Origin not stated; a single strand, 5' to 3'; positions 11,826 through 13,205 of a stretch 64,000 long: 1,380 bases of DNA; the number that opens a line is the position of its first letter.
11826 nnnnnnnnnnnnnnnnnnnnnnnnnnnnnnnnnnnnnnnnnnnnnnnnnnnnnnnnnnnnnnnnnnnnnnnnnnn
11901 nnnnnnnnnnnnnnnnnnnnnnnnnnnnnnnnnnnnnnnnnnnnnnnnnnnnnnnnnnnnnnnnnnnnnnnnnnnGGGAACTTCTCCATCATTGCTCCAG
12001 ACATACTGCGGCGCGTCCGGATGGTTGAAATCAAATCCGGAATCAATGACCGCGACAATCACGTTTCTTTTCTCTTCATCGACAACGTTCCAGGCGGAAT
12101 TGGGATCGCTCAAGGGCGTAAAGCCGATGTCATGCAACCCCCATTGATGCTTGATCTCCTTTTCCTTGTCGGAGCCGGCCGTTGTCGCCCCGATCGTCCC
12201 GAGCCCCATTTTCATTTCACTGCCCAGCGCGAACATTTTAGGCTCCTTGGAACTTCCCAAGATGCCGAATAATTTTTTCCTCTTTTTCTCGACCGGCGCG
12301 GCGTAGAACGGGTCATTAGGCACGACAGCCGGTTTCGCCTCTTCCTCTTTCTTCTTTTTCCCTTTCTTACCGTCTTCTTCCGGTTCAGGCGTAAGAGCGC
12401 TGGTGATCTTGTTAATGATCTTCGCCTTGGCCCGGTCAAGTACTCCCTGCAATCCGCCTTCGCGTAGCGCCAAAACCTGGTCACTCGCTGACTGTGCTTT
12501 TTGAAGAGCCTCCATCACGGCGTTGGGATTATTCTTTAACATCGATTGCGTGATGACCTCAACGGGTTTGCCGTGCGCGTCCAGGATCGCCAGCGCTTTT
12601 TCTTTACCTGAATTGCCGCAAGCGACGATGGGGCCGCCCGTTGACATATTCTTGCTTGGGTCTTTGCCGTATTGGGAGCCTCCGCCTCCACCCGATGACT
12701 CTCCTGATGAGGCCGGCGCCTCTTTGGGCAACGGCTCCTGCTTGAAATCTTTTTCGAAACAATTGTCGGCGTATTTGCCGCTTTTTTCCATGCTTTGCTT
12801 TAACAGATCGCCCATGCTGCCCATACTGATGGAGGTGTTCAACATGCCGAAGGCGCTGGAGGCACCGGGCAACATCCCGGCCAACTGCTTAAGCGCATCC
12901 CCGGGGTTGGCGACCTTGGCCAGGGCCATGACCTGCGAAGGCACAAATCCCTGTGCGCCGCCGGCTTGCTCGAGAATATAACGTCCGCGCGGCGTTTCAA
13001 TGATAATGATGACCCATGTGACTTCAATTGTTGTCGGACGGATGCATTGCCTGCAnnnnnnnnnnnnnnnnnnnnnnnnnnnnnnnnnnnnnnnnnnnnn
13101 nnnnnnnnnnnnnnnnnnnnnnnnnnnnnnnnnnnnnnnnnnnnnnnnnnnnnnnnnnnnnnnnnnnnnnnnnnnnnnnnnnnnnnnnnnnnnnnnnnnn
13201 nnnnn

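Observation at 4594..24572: Six GT-C-fold membrane glycosyltransferases with TPR domains bracket the giant Cys-rich protein: candidate protein O-glycosylation system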

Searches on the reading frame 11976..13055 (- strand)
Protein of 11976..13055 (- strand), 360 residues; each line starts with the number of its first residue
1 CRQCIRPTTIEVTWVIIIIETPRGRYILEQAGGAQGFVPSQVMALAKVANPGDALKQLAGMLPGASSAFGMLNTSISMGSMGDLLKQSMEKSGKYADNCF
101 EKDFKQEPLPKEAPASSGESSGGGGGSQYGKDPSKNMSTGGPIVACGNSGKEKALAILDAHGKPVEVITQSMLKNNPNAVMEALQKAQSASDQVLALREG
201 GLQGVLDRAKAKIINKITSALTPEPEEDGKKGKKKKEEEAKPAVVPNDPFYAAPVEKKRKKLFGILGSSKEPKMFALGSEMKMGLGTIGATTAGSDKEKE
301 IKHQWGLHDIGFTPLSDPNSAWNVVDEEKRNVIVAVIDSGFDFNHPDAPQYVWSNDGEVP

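Call 61: find_related_loci(query=A3, collection=metagenome_contigs, flank=10000)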
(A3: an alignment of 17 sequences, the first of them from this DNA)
Query A3 (360 aa) in metagenome_contigs; peptide patterns used: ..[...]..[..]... (x = any residue, [..] = any of these).
600 stretches matched a pattern (row limit reached: there are more); 208 encode a relative of the query (tblastn E <= 1e-3); the best 80 are kept; 80 distinct loci.
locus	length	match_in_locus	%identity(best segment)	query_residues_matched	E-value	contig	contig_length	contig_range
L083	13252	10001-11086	44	1-360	3e-90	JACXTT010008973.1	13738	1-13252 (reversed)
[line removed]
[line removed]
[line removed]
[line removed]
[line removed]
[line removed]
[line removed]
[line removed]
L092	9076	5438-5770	47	246-360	4e-26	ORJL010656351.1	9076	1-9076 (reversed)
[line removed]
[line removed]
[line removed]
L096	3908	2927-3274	43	235-360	2e-24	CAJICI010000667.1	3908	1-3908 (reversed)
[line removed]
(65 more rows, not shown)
